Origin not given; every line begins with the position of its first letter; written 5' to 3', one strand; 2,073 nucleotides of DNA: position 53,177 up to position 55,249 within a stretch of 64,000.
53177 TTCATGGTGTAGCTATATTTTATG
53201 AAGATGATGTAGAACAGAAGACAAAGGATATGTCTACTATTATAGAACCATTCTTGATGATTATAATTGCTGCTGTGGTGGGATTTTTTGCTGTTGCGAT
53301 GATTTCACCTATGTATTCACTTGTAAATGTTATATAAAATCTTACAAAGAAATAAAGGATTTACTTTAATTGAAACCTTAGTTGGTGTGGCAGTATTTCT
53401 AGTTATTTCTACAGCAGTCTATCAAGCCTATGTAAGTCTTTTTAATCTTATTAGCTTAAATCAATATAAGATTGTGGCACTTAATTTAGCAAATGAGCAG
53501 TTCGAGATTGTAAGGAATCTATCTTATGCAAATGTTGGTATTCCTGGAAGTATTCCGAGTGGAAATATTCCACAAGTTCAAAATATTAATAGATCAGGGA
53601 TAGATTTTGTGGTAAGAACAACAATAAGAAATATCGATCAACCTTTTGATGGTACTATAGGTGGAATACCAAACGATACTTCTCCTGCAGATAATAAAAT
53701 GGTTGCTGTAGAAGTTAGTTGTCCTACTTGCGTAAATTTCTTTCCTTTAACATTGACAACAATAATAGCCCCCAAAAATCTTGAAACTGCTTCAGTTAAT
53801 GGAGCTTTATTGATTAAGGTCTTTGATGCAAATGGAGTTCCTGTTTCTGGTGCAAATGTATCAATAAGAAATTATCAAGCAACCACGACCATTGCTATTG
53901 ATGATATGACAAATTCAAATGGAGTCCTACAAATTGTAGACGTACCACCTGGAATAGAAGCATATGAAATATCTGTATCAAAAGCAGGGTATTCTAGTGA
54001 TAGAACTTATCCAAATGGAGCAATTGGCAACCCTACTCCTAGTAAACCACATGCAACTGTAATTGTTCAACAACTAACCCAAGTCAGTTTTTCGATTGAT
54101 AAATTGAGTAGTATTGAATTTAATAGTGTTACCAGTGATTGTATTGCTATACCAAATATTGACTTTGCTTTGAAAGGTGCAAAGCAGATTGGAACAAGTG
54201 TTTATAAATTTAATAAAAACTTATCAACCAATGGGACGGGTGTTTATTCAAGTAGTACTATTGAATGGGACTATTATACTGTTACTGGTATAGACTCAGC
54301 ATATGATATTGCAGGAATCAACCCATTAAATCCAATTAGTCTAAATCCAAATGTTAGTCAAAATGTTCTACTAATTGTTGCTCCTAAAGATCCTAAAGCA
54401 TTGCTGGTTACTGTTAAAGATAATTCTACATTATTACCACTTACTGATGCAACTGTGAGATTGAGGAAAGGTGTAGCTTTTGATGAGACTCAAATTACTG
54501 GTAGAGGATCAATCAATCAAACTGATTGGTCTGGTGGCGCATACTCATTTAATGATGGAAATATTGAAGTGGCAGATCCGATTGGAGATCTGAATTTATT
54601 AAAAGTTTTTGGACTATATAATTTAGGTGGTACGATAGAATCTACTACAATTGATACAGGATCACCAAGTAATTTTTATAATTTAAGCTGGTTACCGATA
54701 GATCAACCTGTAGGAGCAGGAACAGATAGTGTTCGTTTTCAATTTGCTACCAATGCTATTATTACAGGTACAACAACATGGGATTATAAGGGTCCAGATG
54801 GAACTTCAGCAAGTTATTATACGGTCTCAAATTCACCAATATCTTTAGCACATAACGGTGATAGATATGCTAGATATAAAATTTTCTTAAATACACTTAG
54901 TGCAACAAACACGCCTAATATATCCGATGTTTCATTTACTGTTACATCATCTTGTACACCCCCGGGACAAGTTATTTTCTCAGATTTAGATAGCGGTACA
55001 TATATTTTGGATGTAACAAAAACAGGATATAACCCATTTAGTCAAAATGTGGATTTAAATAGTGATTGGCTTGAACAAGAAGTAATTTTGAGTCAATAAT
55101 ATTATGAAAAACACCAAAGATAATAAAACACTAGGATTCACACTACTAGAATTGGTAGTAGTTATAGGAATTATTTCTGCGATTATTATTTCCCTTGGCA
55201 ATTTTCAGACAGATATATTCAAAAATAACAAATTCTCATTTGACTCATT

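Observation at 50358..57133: Type IV pilus / competence-pilus locus with unusual large pilin and a second divergent PilB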

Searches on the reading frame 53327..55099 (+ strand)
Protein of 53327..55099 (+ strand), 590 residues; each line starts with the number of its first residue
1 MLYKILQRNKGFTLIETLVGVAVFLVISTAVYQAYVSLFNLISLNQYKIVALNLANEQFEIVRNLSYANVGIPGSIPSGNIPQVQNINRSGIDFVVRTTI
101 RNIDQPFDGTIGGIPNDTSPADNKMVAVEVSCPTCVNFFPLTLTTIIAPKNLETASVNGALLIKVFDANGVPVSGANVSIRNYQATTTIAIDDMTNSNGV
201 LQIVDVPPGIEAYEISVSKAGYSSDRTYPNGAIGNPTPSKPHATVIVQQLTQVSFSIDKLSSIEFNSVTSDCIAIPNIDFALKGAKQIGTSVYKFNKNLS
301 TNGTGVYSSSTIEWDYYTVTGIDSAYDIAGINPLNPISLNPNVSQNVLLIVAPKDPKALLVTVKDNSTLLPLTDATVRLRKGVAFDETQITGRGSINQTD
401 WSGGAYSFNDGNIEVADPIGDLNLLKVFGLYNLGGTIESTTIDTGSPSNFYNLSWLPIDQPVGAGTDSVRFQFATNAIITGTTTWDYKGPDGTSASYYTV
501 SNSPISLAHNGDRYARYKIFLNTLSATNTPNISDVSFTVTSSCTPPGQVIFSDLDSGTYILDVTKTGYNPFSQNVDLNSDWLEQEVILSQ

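Call 3: search_protein_families(library=pfam, proteins=[window:53327-55099:+], max_evalue=0.01)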
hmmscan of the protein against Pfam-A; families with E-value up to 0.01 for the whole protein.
window:53327-55099:+ (590 aa): 6 families
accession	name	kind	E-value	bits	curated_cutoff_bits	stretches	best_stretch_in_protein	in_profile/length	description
PF13620.12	CarboxypepD_reg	-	3.3e-10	40.6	32.3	1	164-227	5-64/82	Carboxypeptidase regulatory-like domain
PF07963.17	N_methyl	-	1.7e-06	27.8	21.2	1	8-32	3-27/27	Prokaryotic N-terminal methylation motif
PF17802.7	SpaA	-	0.00022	21.8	23.1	0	163-216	6-57/91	Prealbumin-like fold domain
PF13715.12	CarbopepD_reg_2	-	0.00022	21.7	32.2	0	164-225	4-58/88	CarboxypepD_reg-like domain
PF08308.17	PEGA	-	0.0022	18.3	20.8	0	552-579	30-57/71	PEGA domain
PF02369.22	Big_1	-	0.0029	18.1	34.9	1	163-203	23-64/93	Bacterial Ig-like domain (group 1)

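Call 4: search_protein_families(library=ncbifam, proteins=[window:53327-55099:+], max_evalue=0.01)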
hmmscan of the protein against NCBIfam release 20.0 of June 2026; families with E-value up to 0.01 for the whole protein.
window:53327-55099:+ (590 aa): 3 families
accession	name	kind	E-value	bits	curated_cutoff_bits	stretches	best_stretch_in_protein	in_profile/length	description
NF041013.1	T4P_ComGE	equivalog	4.7e-06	26.6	49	1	7-60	1-54/83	competence type IV pilus minor pilin ComGE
TIGR02532.1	IV_pilin_GFxxxE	domain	2.6e-05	23.9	16.3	1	10-32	2-24/24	prepilin-type N-terminal cleavage/methylation domain-containing protein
NF041002.1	pilin_ComGF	equivalog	0.0088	16.3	80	0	9-48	1-41/139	competence type IV pilus minor pilin ComGF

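Call 11: find_encoding_contigs(protein=window:53327-55099:+, flank=10000, max_places=6)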
Protein window:53327-55099:+ (590 aa): 3 contigs read that carry it; 2 places shown.
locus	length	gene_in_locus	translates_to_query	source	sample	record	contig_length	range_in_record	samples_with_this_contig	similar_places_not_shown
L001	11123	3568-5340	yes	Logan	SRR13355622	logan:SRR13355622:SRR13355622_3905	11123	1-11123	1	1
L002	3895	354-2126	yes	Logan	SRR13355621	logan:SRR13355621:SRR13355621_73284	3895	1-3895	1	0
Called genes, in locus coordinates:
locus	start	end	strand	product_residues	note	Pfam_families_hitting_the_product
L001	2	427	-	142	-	?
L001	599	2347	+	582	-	PF05157:MshEN, PF00437:T2SSE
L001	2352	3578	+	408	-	PF00482:T2SSF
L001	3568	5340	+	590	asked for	PF07963:N_methyl (weak), PF13620:CarboxypepD_reg (weak)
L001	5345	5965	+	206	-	-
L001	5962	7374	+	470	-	-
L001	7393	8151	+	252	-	PF00121:TIM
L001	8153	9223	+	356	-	PF00162:PGK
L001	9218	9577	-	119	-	PF11969:DcpS_C, PF01230:HIT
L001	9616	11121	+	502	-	?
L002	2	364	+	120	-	?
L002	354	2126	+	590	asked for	PF07963:N_methyl (weak), PF13620:CarboxypepD_reg (weak)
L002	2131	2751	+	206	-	-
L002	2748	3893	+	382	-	?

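Call 12: find_homologous_proteins(query=window:53327-55099:+)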
Query window:53327-55099:+ (590 aa): 1849 proteins with E <= 0.001 among 8000 candidates; the best 120 are listed.
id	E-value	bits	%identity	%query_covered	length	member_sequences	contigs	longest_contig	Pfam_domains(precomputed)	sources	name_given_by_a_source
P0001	0.0e+0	1299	100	100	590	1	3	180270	PF07963.18,PF13620.13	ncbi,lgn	-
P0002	0.0e+0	1129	85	100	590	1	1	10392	PF17802.8,PF13620.13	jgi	jgi:prepilin-type N-terminal cleavage/methylation domain-containing protein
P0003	0.0e+0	1100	82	100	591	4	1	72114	PF07963.18,PF13620.13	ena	-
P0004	0.0e+0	1068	79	100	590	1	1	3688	PF07963.18,PF13620.13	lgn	-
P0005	0.0e+0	1064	79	100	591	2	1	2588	PF07963.18,PF13620.13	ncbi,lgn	-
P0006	0.0e+0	1054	78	100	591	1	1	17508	PF13715.13,PF07963.18,PF13620.13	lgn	-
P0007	7.4e-282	954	73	98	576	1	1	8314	PF13620.13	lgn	-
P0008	1.1e-276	937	72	98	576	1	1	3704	PF13620.13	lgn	-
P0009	1.3e-269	914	69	100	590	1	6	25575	PF07963.18,PF13620.13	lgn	-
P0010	3.0e-258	876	65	100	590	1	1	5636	PF07963.18,PF13620.13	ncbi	-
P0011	9.5e-258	874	67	100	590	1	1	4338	PF13715.13,PF13620.13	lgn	-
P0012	2.4e-250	850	66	100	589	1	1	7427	PF07963.18,PF13620.13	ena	-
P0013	5.8e-249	845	65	100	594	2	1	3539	PF17802.8,PF13620.13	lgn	-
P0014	5.9e-247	839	66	100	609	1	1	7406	PF13620.13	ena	-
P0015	7.1e-247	838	63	100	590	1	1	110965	PF13620.13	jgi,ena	jgi:prepilin-type N-terminal cleavage/methylation domain-containing protein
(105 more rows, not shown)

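Call 18: find_related_loci(query=A1, collection=genome_contigs, flank=10000)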
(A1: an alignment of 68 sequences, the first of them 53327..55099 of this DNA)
Query A1 (590 aa) in genome_contigs; peptide patterns used: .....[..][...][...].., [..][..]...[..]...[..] (x = any residue, [..] = any of these).
574 stretches matched a pattern; 389 encode a relative of the query (tblastn E <= 1e-3); the best 80 are kept; 80 distinct loci.
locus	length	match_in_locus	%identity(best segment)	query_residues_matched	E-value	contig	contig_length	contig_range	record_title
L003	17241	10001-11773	82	1-590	0e+0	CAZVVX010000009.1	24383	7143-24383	MAG TPA_asm: uncultured Candidatus Saccharibacteria bacterium isolate SRP133034_co1_24 genome assembly, contig: NODE_195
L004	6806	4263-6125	63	1-589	0e+0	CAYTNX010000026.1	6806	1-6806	MAG TPA_asm: uncultured Candidatus Saccharibacteria bacterium isolate SRP278252_co2_57 genome assembly, contig: NODE_239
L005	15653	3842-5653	63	1-589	0e+0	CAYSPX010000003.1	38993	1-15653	MAG TPA_asm: uncultured Candidatus Saccharibacteria bacterium isolate SRP286056_co1_32 genome assembly, contig: NODE_106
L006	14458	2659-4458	64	1-589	0e+0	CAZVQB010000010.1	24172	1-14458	MAG TPA_asm: uncultured Candidatus Saccharibacteria bacterium isolate SRP135725_co1_407 genome assembly, contig: NODE_25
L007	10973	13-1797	66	1-589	0e+0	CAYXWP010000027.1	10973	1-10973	MAG TPA_asm: uncultured Candidatus Saccharibacteria bacterium isolate SRP062349_co2_4 genome assembly, contig: NODE_3252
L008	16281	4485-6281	64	1-589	0e+0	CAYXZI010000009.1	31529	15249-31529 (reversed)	MAG TPA_asm: uncultured Candidatus Saccharibacteria bacterium isolate SRP219642_co4_163 genome assembly, contig: NODE_22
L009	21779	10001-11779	61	1-589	0e+0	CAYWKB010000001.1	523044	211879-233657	MAG TPA_asm: uncultured Candidatus Saccharibacteria bacterium isolate SRP292972_co1_57 genome assembly, contig: NODE_22_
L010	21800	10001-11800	61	1-589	0e+0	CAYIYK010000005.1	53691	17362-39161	MAG TPA_asm: uncultured Candidatus Saccharibacteria bacterium isolate ERP123247_co1_234 genome assembly, contig: NODE_30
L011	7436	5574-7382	64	1-589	0e+0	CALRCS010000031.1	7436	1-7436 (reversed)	MAG: Candidatus Nomurabacteria bacterium isolate RH-23may17-878 genome assembly, contig: RH-23may17-C83221, whole genome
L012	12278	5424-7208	61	1-589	0e+0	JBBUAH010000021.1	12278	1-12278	MAG: Patescibacteria group bacterium isolate H51-bin097_1 H51_bin097_1_000000000021, whole genome shotgun sequence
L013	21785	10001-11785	64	1-589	0e+0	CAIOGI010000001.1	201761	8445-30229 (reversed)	MAG: Candidatus Taylorbacteria bacterium isolate Loclat_bin-01970 genome assembly, contig: bin-01970:01/13, whole genome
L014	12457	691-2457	63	8-589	0e+0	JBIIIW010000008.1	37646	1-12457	MAG: Candidatus Paceibacteria bacterium isolate ME2001-09-10pf_3300042914_group1_bin230 Rohwer_bin1538_scaffold_554_c1,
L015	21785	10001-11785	61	6-590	0e+0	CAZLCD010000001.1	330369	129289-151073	MAG TPA_asm: uncultured Candidatus Saccharibacteria bacterium isolate SRP286056_co1_436 genome assembly, contig: NODE_8_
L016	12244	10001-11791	64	1-588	0e+0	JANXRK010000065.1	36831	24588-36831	MAG: Candidatus Taylorbacteria bacterium isolate 336R_metabat_165_sub 336R_k141_1368347, whole genome shotgun sequence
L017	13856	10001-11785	61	1-589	0e+0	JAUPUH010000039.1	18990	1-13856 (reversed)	MAG: Patescibacteria group bacterium isolate erpe_2018_sw_15hr_WHONDRS-SW48-000090_B_bin.52 scaffold_313776, whole genom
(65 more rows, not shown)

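Call 25: predict_structure(alignment_id=A1)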
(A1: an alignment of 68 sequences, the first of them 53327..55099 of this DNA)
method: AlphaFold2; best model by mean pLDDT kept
length: 590 residues; sequences in the alignment: 68
mean_pLDDT: 84.3   pTM: 0.59
mean pLDDT of the five models: 84.3, 82.8, 82.0, 81.5, 81.2
residues with pLDDT >= 90: 203; 70-90: 332; 50-70: 39; < 50: 16
segments of 3 or more residues with pLDDT < 50: 1-11, 151-155
pLDDT, mean of each block of 10 residues (from residue 1): 40 69 85 86 89 92 85 86 91 92 68 58 86 89 82 61 89 93 84 93 89 93 93 89 88 92 89 88 92 92 92 91 85 83 87 78 80 84 81 71 79 82 87 91 85 84 83 90 86 88 86 91 88 85 74 85 87 86 83
secondary structure, 60 per line:
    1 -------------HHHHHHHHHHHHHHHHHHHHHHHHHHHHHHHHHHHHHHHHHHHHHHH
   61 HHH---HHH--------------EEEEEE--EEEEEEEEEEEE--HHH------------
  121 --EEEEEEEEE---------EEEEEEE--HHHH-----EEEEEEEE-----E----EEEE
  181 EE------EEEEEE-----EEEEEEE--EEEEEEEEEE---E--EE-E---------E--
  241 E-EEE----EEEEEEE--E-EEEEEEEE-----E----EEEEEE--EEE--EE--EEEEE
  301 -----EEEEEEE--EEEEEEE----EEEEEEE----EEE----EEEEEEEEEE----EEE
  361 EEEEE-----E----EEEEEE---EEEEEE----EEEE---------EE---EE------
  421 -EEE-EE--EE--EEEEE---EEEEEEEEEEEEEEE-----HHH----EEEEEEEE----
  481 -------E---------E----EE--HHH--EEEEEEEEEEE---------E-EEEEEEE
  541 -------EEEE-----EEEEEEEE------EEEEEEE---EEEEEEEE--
elements in order: H14-63 E84-89 E92-103 E123-131 E141-147 H150-153 E159-166 E177-182 E189-194 E200-206 E209-218 E243-245 E250-256 E261-268 E279-284 E287-289 E296-300 E306-312 E315-321 E326-332 E337-339 E344-353 E358-365 E376-381 E385-390 E395-398 E422-424 E434-438 E442-456 E469-476 E512-522 E534-540 E548-551 E557-564 E571-577 E581-588

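Call 30: fold_search(model_id=the predicted structure, library=pdb)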
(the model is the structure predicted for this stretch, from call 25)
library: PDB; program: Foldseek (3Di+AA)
matches with E <= 10: 1233; with E <= 0.001: 60
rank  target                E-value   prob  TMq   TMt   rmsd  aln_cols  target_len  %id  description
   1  6fwv_A                5.1e-11  1.00  0.15  0.17  27.8       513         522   11  The Bacillus anthracis TIE protein (released 2018-08-08)
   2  6fwv_B                2.1e-10  1.00  0.15  0.17  24.1       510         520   10  The Bacillus anthracis TIE protein (released 2018-08-08)
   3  7vcr_A                3.8e-08  1.00  0.18  0.22  22.7       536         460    9  Crystal Structure of PitA fragment from pilus islet-2 of Streptococcus oralis (released 2022-06-01)
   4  4oq1                  4.2e-08  1.00  0.14  0.24  19.4       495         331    9  Structure of the Streptococcal ancillary pilin (released 2014-04-23)
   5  7vcr_B                7.8e-08  1.00  0.18  0.22  22.7       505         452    8  Crystal Structure of PitA fragment from pilus islet-2 of Streptococcus oralis (released 2022-06-01)
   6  7w6b                  1.2e-07  1.00  0.19  0.15  22.9       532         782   10  Crystal Structure of PitA from pilus islet-2 of Streptococcus oralis (released 2022-06-01)
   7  7vcn_B                8.2e-07  1.00  0.19  0.23  21.7       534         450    8  Crystal Structure of PitA fragment from pilus islet-2 of Streptococcus oralis with Tb-Xo4 (released 2022-07-13)
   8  5hts_E                4.8e-06  1.00  0.14  0.30  13.1       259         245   12  Crystal structure of shaft pilin spaA from Lactobacillus rhamnosus GG - D295N mutant (released 2016-07-20)
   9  8f70                  8.9e-06  0.80  0.11  0.11  29.8       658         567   10  Identification of an Immunodominant region on a Group A Streptococcus T-antigen Reveals Temperature-Dependent Motion in  (released 2023-03-08)
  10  5hts_C                1.2e-05  1.00  0.14  0.28  11.3       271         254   11  Crystal structure of shaft pilin spaA from Lactobacillus rhamnosus GG - D295N mutant (released 2016-07-20)
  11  5hts_D                1.4e-05  1.00  0.14  0.29  12.8       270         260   11  Crystal structure of shaft pilin spaA from Lactobacillus rhamnosus GG - D295N mutant (released 2016-07-20)
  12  5f44_C                1.4e-05  1.00  0.14  0.28  11.9       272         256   10  Crystal structure of shaft pilin spaA from Lactobacillus rhamnosus GG (released 2016-07-20)
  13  5j4m_C                1.7e-05  1.00  0.12  0.24  12.1       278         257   12  Crystal structure of shaft pilin SpaA from Lactobacillus rhamnosus GG - E269A/D295N double mutant (released 2016-07-20)
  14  3rkp_A                1.8e-05  0.99  0.13  0.20  25.4       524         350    8  Crystal structure of BcpA*(D312A), the major pilin subunit of Bacillus cereus (released 2012-05-30)
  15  5hts_F                1.9e-05  1.00  0.14  0.30  13.1       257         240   11  Crystal structure of shaft pilin spaA from Lactobacillus rhamnosus GG - D295N mutant (released 2016-07-20)
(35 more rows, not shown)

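Call 42: search_solved_structures(query=A1, max_evalue=10, show_alignments=0)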
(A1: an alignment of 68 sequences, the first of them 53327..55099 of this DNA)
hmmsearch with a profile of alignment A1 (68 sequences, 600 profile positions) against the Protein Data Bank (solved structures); distinct sequences matched with E-value up to 10: 6.
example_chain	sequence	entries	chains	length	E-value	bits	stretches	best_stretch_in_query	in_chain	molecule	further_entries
9egp_A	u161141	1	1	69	0.031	15.7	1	4-35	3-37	Geopilin domain 1 protein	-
7tgg_A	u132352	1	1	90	0.11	14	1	3-35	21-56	Geopilin domain 1 protein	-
9laa_A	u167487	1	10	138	0.15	13.5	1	3-37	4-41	Type IV pilin protein PilA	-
6yqx_A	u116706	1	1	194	0.3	12.5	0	171-219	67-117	de novo designed TIM barrel DeNovoTIM13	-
7p12_A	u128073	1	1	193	0.52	11.7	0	171-219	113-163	DeNovoTIM13-SB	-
2azq_A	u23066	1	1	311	1.4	10.3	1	164-211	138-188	catechol 1,2-dioxygenase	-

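Call 69: search_protein_families(library=pfam, alignment_id=A1, max_evalue=0.1)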
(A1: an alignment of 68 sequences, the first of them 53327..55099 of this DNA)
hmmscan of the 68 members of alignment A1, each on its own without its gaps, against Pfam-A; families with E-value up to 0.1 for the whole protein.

A. member 1, window:53327-55099:+ (590 aa): 6 families
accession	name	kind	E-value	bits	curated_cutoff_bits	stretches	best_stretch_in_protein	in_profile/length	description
PF13620.12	CarboxypepD_reg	-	3.3e-10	40.6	32.3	1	164-227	5-64/82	Carboxypeptidase regulatory-like domain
PF07963.17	N_methyl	-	1.7e-06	27.8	21.2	1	8-32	3-27/27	Prokaryotic N-terminal methylation motif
PF17802.7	SpaA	-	0.00022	21.8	23.1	0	163-216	6-57/91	Prealbumin-like fold domain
PF13715.12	CarbopepD_reg_2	-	0.00022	21.7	32.2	1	164-225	4-58/88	CarboxypepD_reg-like domain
PF08308.17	PEGA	-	0.0022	18.3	20.8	0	552-579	30-57/71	PEGA domain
PF02369.22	Big_1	-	0.0029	18.1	34.9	1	163-203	23-64/93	Bacterial Ig-like domain (group 1)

B. families by the number of members that match (of 68 scanned): 31 families (the first 25 are shown)
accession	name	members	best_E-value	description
PF13620.12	CarboxypepD_reg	68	5.1e-18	Carboxypeptidase regulatory-like domain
PF07963.17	N_methyl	67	2.2e-08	Prokaryotic N-terminal methylation motif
PF13715.12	CarbopepD_reg_2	54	7.6e-09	CarboxypepD_reg-like domain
PF08308.17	PEGA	52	2.4e-06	PEGA domain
PF17802.7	SpaA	42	1.4e-07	Prealbumin-like fold domain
PF02369.22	Big_1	22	0.00055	Bacterial Ig-like domain (group 1)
PF17789.7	MG4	20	0.00024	Macroglobulin domain MG4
PF17210.9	SdrD_B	13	0.00028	SdrD B-like domain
PF24107.1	DUF7382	10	0.0019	Domain of unknown function (DUF7382)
PF07550.17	Shr-like_HID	8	0.0075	Heme-binding protein Shr-like, Hb-interacting domain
PF09430.16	EMC7_beta-sandw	6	0.012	ER membrane protein complex subunit 7, beta-sandwich domain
PF14341.11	PilX_N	6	0.018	PilX N-terminal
PF24025.1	Ig_DR_A0283-like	4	0.00046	DR_A0283-like, Ig-like domain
PF10651.15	BppU_N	4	0.00099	BppU N-terminal domain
PF05688.17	BIg21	4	0.002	Bacterial Immunoglobulin-like 21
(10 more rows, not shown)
